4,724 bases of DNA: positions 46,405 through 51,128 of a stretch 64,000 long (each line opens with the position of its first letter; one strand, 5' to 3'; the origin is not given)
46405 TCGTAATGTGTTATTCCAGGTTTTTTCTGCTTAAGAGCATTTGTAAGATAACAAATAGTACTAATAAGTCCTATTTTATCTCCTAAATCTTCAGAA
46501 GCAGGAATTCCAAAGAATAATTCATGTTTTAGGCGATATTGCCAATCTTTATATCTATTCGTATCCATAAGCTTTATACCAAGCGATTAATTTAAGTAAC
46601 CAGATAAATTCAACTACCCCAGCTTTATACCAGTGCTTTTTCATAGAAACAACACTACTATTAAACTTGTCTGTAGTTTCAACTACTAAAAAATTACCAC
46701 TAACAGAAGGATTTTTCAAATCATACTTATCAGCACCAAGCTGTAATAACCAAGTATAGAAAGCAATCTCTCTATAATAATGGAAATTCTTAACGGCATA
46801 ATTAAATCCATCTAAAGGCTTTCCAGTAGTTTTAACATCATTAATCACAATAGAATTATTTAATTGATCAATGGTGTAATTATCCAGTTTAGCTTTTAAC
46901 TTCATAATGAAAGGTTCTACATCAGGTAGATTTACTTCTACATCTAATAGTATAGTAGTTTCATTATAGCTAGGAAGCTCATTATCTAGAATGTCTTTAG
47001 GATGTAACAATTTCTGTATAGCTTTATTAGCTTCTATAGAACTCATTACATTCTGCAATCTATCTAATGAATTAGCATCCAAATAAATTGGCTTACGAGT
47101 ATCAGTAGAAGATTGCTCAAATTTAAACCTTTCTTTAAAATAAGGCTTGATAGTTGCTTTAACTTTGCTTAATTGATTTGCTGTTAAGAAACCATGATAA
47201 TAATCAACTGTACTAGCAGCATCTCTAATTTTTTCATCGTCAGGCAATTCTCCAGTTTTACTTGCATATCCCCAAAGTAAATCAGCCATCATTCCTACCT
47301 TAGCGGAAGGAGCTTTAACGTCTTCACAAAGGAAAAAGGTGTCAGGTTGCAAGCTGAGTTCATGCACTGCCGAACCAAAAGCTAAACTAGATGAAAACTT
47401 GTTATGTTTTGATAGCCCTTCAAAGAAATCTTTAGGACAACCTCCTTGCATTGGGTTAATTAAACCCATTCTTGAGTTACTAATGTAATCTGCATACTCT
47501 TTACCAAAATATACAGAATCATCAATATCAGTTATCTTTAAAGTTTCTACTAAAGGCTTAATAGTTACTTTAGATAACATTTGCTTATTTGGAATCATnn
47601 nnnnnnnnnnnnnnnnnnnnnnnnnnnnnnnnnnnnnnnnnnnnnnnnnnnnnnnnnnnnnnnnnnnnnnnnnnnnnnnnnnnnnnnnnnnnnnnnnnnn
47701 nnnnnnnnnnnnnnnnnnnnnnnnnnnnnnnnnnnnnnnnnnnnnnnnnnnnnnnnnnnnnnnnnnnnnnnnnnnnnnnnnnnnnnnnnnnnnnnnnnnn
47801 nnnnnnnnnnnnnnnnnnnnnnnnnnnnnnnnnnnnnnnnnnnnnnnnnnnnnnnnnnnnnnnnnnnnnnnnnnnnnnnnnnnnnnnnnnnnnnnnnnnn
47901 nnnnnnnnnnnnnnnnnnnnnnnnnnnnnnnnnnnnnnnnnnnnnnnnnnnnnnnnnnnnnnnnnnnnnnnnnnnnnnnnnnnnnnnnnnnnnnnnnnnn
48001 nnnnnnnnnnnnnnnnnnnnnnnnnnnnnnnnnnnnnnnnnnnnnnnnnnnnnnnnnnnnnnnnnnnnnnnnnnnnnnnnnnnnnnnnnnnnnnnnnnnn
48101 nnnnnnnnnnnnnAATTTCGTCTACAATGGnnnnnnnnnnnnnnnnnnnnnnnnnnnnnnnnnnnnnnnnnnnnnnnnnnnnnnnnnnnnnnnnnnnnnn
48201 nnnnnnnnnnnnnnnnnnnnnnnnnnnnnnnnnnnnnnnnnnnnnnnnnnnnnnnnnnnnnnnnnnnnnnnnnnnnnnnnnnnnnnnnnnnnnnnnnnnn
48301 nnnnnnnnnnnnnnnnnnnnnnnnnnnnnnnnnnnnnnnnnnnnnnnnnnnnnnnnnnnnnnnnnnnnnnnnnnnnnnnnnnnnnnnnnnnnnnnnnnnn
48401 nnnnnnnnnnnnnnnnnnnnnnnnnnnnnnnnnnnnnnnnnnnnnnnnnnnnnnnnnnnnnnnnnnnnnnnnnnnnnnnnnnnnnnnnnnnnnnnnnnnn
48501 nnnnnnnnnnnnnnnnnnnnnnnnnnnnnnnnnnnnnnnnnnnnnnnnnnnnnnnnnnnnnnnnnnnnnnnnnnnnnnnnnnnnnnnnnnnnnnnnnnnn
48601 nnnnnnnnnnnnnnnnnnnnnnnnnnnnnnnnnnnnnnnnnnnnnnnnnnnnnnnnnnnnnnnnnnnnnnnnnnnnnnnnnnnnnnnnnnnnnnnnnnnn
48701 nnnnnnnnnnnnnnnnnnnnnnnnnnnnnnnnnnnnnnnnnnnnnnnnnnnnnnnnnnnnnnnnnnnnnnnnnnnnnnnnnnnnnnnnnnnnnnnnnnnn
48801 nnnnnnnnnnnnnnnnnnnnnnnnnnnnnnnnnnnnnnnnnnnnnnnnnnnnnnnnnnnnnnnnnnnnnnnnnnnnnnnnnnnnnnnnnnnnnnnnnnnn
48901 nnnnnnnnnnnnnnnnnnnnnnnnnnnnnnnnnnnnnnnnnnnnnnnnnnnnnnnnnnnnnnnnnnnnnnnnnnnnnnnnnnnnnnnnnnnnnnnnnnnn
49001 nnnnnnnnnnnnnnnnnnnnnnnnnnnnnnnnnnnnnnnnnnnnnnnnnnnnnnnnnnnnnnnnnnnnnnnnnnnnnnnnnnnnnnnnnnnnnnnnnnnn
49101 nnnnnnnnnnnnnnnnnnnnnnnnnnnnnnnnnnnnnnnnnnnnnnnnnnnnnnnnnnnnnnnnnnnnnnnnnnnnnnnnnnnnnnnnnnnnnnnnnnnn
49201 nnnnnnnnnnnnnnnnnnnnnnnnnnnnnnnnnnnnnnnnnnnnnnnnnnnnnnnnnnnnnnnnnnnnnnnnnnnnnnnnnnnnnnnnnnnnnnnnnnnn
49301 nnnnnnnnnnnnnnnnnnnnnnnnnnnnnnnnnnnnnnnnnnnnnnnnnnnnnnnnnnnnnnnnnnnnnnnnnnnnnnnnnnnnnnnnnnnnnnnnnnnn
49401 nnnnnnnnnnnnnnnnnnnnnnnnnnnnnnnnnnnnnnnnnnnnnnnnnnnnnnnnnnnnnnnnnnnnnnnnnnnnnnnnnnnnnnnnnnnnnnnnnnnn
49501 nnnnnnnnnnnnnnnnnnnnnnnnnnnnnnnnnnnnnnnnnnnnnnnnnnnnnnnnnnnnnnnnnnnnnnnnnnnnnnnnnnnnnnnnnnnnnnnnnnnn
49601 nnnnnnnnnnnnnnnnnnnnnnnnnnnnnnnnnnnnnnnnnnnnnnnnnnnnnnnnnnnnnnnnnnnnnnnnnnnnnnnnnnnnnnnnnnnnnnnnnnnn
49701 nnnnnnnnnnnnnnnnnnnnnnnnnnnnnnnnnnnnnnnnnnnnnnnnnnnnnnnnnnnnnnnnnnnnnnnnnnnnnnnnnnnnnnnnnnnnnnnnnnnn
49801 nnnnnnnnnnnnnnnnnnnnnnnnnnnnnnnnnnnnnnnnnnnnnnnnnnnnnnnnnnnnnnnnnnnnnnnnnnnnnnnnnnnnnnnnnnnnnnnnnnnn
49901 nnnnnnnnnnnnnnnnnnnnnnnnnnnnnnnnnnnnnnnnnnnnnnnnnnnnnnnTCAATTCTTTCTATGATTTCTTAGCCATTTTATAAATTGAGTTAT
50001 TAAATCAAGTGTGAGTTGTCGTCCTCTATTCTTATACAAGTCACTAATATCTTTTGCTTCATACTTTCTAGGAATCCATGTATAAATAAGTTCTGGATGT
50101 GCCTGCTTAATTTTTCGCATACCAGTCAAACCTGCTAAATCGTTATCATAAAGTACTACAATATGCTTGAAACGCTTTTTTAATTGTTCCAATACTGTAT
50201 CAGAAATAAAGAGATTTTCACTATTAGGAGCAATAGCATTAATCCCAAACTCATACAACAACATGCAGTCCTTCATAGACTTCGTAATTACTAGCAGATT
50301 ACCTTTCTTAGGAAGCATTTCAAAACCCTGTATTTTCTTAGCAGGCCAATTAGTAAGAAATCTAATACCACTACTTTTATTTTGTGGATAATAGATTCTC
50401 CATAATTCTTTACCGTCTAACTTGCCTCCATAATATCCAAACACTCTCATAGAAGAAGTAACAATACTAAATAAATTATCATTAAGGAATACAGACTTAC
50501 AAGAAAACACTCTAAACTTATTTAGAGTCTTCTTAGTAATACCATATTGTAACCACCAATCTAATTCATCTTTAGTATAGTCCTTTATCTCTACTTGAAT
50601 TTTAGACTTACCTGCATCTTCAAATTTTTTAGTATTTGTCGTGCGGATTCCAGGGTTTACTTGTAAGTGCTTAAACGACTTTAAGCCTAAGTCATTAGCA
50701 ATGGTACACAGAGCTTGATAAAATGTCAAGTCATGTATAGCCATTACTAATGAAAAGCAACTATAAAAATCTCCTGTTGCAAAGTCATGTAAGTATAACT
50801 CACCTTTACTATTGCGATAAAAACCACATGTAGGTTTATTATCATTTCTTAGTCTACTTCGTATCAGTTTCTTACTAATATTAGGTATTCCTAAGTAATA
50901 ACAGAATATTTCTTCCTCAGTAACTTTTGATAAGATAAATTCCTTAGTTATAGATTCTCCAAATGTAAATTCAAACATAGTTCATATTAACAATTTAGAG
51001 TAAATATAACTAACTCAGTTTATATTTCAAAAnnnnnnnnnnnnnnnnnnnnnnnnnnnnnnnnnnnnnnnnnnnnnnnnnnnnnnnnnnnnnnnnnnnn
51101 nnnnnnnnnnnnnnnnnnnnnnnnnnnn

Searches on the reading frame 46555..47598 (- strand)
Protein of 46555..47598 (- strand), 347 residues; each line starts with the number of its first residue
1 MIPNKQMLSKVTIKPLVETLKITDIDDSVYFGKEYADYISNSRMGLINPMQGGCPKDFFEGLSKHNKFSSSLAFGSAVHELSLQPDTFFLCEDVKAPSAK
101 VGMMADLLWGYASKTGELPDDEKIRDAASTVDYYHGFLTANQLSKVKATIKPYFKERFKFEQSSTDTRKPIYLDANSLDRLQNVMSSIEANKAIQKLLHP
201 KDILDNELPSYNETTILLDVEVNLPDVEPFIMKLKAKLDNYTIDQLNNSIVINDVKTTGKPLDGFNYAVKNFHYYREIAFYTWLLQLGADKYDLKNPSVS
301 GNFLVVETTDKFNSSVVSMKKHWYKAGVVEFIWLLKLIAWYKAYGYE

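Call 27: search_protein_families(library=pfam, proteins=[window:46555-47598:-], max_evalue=0.001)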
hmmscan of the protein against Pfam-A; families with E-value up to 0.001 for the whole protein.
window:46555-47598:- (347 aa): 1 family
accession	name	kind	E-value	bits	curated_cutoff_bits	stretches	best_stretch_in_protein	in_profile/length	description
PF12684.13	DUF3799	-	0.00025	21.3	26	0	227-336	102-209/233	PDDEXK-like domain of unknown function (DUF3799)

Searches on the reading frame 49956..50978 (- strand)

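Call 28: search_protein_families(library=pfam, proteins=[window:49956-50978:-], max_evalue=0.001)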
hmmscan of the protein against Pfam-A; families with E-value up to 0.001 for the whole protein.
window:49956-50978:- (340 aa): 1 family
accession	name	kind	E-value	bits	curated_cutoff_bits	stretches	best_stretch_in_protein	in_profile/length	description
PF13155.12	Toprim_2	-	9.6e-05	23.1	22.1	1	231-313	2-86/88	Toprim-like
